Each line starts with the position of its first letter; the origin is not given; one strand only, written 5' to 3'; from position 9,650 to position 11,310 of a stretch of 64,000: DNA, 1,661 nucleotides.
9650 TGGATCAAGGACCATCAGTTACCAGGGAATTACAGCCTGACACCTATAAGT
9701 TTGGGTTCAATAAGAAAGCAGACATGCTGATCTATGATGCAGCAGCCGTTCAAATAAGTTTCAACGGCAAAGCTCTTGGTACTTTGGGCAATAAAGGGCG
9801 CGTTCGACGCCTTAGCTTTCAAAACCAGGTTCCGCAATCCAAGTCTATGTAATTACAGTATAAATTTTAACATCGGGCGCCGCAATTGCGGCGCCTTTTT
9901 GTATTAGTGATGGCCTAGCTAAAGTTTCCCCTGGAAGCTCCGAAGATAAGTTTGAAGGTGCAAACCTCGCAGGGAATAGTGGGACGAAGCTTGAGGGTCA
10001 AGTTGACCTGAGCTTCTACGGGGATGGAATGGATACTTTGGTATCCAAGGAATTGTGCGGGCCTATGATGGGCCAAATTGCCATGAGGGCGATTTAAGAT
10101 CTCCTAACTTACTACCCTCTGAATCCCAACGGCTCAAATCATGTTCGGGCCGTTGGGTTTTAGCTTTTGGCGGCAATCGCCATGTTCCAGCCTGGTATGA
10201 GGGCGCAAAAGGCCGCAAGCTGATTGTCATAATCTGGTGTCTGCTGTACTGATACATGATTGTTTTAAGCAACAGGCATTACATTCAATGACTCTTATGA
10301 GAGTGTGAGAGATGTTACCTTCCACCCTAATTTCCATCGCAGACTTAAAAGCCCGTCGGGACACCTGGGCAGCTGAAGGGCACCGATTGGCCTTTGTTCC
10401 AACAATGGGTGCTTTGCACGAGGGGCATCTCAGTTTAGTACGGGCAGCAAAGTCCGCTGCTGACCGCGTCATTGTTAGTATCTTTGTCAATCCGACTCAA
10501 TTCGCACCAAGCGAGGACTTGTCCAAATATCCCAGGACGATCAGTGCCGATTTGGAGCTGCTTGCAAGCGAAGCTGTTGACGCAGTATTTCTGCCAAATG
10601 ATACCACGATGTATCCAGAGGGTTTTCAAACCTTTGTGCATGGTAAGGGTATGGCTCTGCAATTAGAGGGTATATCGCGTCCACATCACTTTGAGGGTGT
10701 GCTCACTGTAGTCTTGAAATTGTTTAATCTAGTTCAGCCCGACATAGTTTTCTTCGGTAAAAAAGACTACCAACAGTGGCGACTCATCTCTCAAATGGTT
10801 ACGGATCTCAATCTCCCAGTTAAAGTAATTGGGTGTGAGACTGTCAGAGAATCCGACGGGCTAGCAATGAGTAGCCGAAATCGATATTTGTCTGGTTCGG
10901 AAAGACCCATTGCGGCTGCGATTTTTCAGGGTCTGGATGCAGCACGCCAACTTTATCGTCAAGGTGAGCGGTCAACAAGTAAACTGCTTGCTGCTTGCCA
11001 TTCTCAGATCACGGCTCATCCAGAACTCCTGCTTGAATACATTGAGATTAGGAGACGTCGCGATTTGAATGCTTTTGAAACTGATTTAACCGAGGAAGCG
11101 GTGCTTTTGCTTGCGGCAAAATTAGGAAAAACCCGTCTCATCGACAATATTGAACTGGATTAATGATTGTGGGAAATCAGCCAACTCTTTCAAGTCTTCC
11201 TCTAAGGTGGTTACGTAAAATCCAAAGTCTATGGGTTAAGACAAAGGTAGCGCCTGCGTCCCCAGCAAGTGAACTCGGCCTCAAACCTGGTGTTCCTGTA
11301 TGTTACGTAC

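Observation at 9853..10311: Orphan c-di-GMP-I (GEMM-I)-like riboswitch with its own terminator and no attached ORF (merRNA-like RNA)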

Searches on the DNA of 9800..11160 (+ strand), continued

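Call 72: search_rna_families(sources=[L083, L084, L086, L087, L088, L090, L091, L094, L099, L102, L103, L104, L105], threshold=gathering)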
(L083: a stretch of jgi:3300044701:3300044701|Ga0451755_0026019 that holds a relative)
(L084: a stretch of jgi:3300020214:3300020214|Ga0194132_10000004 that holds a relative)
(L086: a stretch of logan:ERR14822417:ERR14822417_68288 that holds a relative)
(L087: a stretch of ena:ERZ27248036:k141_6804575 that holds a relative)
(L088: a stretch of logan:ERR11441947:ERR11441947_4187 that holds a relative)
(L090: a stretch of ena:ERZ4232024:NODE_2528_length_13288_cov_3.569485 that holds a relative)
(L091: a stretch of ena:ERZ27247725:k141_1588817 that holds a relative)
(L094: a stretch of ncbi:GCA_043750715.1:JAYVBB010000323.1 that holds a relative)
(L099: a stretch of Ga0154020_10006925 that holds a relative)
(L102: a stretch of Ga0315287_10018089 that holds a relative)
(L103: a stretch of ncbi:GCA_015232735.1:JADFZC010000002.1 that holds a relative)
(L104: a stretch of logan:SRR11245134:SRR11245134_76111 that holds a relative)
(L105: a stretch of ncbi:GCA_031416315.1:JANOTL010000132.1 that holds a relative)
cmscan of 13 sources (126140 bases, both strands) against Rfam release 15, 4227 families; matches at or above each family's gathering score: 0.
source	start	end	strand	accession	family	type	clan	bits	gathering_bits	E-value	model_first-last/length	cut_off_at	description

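Call 74: search_rna_families(source=L103, start=1950, end=2200, threshold=evalue, max_evalue=10)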
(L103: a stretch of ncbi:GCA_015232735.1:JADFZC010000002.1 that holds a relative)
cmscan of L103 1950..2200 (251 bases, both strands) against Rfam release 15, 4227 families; matches with E-value up to 10: 3.
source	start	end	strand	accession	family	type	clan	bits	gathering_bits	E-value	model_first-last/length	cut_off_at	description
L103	1953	1998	-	RF01176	snR78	Gene; snRNA; snoRNA; CD-box;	CL00063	22.3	48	0.25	1-82/82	no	Small nucleolar RNA snR78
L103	2079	2181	+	RF02822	Srn266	Gene; sRNA;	-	14.8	63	5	1-112/112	no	Streptococcus RNA 266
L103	2033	2070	+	RF03071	Sodium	Cis-reg; riboswitch;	-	13.6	40.5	1.7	1-55/55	no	Na+ riboswitch aptamer (DUF1646)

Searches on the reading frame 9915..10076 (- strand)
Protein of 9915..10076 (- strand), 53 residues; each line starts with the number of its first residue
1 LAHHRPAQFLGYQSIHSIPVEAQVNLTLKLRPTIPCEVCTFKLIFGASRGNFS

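Call 11: search_protein_families(library=pfam, proteins=[window:9915-10076:-], max_evalue=0.01)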
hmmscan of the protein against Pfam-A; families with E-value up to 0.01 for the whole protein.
window:9915-10076:- (53 aa): 0 families
